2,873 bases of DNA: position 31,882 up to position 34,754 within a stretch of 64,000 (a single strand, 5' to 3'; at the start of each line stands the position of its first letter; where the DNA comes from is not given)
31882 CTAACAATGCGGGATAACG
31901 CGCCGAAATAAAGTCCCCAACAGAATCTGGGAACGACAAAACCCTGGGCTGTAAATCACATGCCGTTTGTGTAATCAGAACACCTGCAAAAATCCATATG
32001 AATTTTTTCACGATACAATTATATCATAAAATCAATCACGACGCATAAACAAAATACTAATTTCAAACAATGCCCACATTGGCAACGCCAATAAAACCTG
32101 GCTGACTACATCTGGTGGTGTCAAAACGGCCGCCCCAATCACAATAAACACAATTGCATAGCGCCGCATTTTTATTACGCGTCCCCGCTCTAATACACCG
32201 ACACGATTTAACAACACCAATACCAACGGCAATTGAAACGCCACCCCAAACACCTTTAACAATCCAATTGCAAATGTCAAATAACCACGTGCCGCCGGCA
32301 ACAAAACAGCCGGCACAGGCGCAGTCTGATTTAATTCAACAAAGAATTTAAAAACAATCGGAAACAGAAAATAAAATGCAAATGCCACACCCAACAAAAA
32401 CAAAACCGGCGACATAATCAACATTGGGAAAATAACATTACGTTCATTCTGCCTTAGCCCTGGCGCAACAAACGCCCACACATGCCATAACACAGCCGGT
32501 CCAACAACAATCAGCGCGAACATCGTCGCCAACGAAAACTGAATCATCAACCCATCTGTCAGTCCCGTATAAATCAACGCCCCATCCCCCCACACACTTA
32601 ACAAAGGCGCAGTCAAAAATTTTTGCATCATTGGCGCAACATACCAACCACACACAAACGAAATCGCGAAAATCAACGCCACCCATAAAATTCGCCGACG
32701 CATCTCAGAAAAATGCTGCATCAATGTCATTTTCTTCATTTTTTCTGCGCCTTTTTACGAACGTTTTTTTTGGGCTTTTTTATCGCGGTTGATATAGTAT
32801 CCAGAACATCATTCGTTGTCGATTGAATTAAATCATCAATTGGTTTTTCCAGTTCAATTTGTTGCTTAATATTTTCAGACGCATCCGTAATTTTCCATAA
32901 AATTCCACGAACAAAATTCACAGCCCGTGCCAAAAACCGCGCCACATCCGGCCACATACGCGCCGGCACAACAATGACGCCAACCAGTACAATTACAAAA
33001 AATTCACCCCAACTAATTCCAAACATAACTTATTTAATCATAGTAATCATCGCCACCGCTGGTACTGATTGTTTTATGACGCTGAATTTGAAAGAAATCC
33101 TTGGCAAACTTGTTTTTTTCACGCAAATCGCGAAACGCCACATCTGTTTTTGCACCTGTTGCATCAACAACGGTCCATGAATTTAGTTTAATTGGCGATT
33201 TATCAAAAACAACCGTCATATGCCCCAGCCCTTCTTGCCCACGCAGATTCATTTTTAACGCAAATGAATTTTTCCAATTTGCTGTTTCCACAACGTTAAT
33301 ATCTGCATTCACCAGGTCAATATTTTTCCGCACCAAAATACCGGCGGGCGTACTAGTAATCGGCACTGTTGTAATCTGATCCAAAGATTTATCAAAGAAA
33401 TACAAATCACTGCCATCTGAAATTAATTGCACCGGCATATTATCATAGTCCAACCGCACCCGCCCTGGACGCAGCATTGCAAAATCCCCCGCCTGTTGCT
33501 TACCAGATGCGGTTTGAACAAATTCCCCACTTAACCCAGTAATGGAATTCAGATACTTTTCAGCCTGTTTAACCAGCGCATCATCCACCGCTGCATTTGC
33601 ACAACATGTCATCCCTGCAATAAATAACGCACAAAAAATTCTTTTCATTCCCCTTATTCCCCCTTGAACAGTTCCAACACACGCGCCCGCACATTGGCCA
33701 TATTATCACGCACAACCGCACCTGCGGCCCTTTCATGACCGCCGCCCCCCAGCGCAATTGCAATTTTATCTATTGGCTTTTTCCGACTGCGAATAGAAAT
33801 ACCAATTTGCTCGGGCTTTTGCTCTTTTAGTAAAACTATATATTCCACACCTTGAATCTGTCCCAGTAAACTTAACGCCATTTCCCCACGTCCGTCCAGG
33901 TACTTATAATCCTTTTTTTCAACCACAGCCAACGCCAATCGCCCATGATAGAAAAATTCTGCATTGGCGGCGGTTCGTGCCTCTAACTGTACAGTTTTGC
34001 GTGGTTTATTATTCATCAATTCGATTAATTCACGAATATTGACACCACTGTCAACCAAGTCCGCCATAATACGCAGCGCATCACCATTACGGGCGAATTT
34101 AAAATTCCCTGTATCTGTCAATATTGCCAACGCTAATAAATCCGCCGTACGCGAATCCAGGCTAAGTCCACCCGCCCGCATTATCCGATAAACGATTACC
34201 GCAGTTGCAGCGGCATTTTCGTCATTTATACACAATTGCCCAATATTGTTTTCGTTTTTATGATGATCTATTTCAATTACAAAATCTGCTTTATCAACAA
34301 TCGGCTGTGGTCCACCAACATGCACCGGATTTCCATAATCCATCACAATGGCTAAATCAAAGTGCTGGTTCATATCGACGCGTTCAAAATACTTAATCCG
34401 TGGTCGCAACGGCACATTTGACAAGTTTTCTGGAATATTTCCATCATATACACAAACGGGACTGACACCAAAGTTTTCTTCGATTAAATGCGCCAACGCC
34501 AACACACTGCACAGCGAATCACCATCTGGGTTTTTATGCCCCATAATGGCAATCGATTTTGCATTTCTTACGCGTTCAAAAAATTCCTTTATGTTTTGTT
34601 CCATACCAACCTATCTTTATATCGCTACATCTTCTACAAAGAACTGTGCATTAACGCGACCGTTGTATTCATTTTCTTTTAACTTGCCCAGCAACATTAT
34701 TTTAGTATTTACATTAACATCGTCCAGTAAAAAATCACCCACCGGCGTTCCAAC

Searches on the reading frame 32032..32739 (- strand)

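Call 73: search_protein_families(library=pfam, proteins=[window:32032-32739:-], max_evalue=0.00001)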
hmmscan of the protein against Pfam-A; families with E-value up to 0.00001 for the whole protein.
window:32032-32739:- (235 aa): 1 family
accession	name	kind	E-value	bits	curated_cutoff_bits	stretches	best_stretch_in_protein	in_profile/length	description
PF00902.23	TatC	-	1.2e-57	195.5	25.1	1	8-220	1-208/208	Sec-independent protein translocase protein (TatC)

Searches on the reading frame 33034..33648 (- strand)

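Call 73: search_protein_families(library=pfam, proteins=[window:33034-33648:-], max_evalue=0.00001)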
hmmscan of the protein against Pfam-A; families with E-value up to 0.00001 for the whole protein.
window:33034-33648:- (204 aa): 1 family
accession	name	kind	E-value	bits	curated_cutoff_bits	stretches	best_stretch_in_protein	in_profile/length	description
PF03548.22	LolA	-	1.9e-24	86.7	23.6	1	35-188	2-164/165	Outer membrane lipoprotein carrier protein LolA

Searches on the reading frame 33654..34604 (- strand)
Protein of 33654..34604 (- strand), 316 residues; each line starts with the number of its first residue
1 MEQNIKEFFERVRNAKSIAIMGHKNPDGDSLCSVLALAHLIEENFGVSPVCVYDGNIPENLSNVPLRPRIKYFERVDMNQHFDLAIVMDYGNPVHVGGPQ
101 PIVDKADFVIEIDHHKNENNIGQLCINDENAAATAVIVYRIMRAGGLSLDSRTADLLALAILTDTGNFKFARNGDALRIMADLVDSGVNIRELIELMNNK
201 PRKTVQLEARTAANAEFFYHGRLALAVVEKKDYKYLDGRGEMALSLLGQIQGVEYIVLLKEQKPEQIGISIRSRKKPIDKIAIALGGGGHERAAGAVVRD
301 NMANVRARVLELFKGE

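Call 73: search_protein_families(library=pfam, proteins=[window:33654-34604:-], max_evalue=0.00001)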
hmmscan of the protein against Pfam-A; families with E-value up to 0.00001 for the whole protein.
window:33654-34604:- (316 aa): 2 families
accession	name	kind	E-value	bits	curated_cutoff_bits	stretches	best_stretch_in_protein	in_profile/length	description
PF01368.27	DHH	-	8.8e-18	65.2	28.1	1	18-161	2-125/125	DHH family, N-terminal domain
PF02272.25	DHHA1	-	4.2e-09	37.2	25.9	1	243-313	21-100/102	DHHA1 domain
